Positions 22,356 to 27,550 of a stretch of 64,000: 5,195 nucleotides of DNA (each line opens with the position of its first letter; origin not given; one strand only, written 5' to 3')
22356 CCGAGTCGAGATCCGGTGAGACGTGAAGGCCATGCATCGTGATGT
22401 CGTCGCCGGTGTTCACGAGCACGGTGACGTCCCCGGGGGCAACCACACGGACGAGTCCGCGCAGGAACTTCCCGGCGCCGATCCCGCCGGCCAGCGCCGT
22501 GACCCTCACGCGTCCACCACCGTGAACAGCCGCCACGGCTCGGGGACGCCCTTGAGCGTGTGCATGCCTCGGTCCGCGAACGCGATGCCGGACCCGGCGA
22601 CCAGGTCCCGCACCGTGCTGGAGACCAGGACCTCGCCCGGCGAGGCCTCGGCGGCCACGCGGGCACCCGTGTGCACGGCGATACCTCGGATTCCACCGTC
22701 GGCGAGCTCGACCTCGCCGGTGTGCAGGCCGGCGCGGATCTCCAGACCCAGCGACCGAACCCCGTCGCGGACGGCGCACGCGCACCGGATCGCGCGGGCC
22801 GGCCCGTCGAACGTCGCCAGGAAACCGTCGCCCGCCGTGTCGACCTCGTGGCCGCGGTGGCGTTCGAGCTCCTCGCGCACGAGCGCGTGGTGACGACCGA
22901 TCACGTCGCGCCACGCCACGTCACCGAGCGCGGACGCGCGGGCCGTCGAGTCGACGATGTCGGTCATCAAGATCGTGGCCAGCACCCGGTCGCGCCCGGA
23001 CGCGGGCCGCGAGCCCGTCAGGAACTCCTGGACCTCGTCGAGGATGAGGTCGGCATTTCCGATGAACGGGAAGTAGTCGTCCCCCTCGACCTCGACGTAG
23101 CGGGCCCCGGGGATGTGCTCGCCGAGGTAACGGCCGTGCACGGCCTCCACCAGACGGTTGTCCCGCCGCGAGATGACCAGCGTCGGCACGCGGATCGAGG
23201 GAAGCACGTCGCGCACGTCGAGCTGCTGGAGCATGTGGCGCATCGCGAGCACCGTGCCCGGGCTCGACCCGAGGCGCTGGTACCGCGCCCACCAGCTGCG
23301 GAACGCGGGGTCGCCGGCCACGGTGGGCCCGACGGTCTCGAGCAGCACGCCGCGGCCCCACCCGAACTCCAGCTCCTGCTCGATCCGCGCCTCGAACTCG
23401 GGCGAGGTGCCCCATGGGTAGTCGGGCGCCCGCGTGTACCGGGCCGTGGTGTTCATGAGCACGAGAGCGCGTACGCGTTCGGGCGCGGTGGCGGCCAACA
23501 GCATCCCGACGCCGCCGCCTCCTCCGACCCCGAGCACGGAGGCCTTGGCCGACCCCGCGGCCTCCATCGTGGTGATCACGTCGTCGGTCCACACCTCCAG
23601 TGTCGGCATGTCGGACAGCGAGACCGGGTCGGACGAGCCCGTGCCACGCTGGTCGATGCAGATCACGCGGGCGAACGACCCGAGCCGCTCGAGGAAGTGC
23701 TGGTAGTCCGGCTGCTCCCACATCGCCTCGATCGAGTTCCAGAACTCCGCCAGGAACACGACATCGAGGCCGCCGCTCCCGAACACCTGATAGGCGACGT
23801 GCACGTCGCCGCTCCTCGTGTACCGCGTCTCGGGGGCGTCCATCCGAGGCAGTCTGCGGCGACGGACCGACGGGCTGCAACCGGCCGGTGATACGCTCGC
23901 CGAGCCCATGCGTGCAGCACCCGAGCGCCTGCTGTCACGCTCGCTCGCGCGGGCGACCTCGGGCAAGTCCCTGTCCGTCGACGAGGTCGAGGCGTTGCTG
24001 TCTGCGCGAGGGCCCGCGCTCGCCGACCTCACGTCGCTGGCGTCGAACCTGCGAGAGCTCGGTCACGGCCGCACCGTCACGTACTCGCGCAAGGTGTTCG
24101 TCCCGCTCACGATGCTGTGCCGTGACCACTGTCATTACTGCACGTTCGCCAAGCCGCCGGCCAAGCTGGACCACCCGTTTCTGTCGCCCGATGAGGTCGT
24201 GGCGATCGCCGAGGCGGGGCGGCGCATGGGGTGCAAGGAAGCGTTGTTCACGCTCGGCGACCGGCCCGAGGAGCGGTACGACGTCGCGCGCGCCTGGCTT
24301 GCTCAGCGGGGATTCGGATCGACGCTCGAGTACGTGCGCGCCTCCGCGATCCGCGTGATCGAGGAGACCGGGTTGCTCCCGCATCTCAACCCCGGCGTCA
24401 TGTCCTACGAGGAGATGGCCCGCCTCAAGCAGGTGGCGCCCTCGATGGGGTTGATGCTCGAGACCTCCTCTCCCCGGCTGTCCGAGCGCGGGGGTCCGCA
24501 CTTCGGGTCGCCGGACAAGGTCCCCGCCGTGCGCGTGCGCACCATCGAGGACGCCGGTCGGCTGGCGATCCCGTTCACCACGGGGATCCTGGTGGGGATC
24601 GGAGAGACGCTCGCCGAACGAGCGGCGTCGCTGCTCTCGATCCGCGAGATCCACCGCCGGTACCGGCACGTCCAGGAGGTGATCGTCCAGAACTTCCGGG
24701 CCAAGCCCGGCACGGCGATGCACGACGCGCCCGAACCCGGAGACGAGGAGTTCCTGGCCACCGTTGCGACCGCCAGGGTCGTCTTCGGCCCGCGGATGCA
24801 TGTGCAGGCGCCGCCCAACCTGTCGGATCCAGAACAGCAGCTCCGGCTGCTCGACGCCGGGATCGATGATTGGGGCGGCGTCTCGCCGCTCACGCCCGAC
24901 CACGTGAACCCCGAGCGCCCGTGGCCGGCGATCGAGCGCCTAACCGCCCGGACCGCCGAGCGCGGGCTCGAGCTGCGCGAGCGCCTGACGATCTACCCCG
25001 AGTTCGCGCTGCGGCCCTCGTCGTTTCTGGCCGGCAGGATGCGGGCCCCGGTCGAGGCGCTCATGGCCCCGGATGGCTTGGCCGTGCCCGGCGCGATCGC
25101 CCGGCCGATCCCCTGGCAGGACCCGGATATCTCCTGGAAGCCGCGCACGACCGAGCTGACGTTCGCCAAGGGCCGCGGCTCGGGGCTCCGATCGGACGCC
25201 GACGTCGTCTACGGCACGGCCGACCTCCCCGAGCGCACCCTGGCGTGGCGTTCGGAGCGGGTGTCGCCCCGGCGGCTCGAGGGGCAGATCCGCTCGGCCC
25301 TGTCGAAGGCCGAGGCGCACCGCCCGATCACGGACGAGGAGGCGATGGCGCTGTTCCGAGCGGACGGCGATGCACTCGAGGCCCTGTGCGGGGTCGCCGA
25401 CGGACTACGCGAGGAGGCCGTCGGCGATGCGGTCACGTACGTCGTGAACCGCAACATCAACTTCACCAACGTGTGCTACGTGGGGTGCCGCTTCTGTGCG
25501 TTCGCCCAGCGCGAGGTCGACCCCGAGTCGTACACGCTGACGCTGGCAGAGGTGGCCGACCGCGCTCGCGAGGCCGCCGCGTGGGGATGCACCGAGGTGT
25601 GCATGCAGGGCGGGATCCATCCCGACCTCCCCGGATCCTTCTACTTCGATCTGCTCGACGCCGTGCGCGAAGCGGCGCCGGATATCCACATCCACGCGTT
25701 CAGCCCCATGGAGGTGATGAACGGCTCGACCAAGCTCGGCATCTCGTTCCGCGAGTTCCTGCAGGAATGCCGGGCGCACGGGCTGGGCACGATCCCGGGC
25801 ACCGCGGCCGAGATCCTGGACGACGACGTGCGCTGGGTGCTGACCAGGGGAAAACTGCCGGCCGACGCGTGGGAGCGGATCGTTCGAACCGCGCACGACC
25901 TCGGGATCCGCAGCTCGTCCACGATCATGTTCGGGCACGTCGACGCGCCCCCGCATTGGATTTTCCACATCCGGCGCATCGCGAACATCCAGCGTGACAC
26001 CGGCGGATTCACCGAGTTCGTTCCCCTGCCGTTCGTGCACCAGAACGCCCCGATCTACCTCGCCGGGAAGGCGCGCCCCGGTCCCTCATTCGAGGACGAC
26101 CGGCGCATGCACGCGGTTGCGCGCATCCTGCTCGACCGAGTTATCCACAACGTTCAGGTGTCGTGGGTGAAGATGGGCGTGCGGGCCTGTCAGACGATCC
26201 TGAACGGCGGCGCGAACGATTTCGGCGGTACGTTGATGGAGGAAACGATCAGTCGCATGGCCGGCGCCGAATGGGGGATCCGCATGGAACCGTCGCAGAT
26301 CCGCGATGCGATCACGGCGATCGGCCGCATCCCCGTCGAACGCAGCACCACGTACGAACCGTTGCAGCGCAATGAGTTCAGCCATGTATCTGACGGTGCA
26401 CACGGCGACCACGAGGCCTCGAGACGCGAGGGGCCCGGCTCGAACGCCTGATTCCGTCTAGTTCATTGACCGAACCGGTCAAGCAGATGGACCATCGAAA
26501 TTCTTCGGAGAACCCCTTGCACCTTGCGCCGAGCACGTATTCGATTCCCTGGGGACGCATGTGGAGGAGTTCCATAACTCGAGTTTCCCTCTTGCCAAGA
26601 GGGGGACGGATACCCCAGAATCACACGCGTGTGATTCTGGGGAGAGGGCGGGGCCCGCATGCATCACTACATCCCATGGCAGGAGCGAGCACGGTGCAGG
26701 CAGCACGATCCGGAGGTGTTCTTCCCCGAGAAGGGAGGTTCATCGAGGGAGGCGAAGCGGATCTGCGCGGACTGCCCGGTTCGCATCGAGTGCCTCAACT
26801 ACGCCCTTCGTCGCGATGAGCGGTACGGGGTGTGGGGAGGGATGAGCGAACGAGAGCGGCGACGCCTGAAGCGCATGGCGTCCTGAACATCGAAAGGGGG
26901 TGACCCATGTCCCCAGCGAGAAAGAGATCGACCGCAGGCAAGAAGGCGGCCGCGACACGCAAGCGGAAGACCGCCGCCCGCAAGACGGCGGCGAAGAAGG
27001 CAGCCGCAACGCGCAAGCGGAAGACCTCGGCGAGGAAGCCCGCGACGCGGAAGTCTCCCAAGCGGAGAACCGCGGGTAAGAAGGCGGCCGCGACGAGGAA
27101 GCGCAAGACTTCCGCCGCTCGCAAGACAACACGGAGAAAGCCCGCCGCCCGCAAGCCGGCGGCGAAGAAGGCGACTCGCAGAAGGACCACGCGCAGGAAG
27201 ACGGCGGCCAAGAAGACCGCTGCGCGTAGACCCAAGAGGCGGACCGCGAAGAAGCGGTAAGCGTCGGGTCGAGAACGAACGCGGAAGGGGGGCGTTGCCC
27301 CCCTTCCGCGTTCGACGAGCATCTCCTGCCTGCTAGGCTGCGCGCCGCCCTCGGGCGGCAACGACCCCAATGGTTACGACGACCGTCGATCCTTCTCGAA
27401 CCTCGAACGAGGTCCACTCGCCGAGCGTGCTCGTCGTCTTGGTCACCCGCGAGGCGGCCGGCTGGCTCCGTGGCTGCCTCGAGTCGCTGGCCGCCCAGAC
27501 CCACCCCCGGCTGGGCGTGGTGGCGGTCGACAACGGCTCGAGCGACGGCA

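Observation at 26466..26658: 30-bp perfect palindrome and two further dyads in the whiB leader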

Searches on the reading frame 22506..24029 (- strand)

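Call 10: search_protein_families(library=pfam, proteins=[window:22506-24029:-])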
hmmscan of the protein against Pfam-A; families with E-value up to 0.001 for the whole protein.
window:22506-24029:- (507 aa): 4 families
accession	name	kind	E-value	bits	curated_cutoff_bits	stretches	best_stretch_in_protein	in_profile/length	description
PF00561.26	Abhydrolase_1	-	1.6e-14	54.6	25.8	1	120-319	28-238/245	alpha/beta hydrolase fold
PF12697.13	Abhydrolase_6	-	1.2e-09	39.7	26.3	1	101-327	11-212/217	Alpha/beta hydrolase family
PF00211.25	Guanylate_cyc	-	4.3e-08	33.4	21.9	1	352-494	10-172/183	Adenylate and Guanylate cyclase catalytic domain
PF12146.15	Hydrolase_4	-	2.8e-07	30.5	27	1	109-306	20-217/239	Serine aminopeptidase, S33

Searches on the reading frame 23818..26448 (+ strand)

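Call 10: search_protein_families(library=pfam, proteins=[window:23818-26448:+])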
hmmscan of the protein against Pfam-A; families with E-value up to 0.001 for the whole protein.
window:23818-26448:+ (877 aa): 2 families
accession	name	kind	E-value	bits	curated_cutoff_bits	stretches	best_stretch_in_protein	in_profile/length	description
PF04055.27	Radical_SAM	-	4.9e-31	108.6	29.5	2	547-707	1-152/166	Radical SAM superfamily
PF19288.4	CofH_C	-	2.9e-17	63.1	27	1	730-850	3-120/125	CofH/MqnC C-terminal region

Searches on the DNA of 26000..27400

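Call 4: search_rna_families(source=window, start=26000, end=27400, threshold=evalue, max_evalue=10)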
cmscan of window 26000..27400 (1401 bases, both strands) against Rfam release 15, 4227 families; matches with E-value up to 10: 12.
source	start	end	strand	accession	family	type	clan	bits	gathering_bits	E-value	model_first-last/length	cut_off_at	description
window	27277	27313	+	RF04159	MIR1437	Gene; miRNA;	-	27.1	168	0.04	1-192/192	no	MIR1437 microRNA precursor family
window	27277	27313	-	RF04159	MIR1437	Gene; miRNA;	-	26.6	168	0.053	1-192/192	no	MIR1437 microRNA precursor family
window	27278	27312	+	RF04104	MIR918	Gene; miRNA;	-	22.7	268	0.2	1-265/265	no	MIR918 microRNA precursor family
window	27257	27359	-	RF02794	Pab19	Gene; snRNA; snoRNA; HACA-box;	-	22.3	55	0.55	1-102/102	no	Pab19 RNA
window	27278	27312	-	RF04104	MIR918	Gene; miRNA;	-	22.1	268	0.26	1-265/265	no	MIR918 microRNA precursor family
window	27272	27365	-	RF02809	RsmW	Gene; sRNA;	CL00106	20.7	52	0.7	1-124/124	no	RsmW RNA family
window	27266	27331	-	RF04123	mir-3127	Gene; miRNA;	-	20.6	82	1.7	1-87/87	no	mir-3127 microRNA precursor family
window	27276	27314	+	RF03946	mir-3132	Gene; miRNA;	-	20.1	84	2.1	1-75/75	no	mir-3132 microRNA precursor family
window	27275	27316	-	RF04119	MIR1858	Gene; miRNA;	-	18.6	137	3.8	1-197/197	no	MIR1858 microRNA precursor family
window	27276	27314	+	RF03296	MIR8788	Gene; miRNA;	-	18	124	6.4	51-88/138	no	MIR8788 microRNA precursor family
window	27274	27315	+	RF04119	MIR1858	Gene; miRNA;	-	17.6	137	6.5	1-197/197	no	MIR1858 microRNA precursor family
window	27203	27312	+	RF00166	PrrB_RsmZ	Gene; sRNA;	CL00106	17.1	44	0.27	1-133/133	no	PrrB/RsmZ RNA family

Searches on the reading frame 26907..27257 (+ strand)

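Call 10: search_protein_families(library=pfam, proteins=[window:26907-27257:+])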
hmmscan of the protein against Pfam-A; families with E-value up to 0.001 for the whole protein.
window:26907-27257:+ (117 aa): 1 family
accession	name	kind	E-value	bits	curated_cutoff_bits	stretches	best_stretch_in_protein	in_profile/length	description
PF07382.16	HC2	-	0.0006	20.4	40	0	66-116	5-57/194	Histone H1-like nucleoprotein HC2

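Call 54: search_protein_families(library=ncbifam, proteins=[window:26907-27257:+], max_evalue=0.01)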
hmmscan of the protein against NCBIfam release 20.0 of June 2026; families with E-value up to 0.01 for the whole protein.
window:26907-27257:+ (117 aa): 2 families
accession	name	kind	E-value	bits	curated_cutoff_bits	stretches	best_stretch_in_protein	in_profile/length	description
NF038052.1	histone_lik_HC2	exception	0.00016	21.9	135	1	7-113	26-135/201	histone H1-like DNA-binding protein Hc2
NF038053.1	hist_H1_lk_Burk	equivalog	0.0016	18.7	80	1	5-116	20-137/195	histone H1-like DNA-binding protein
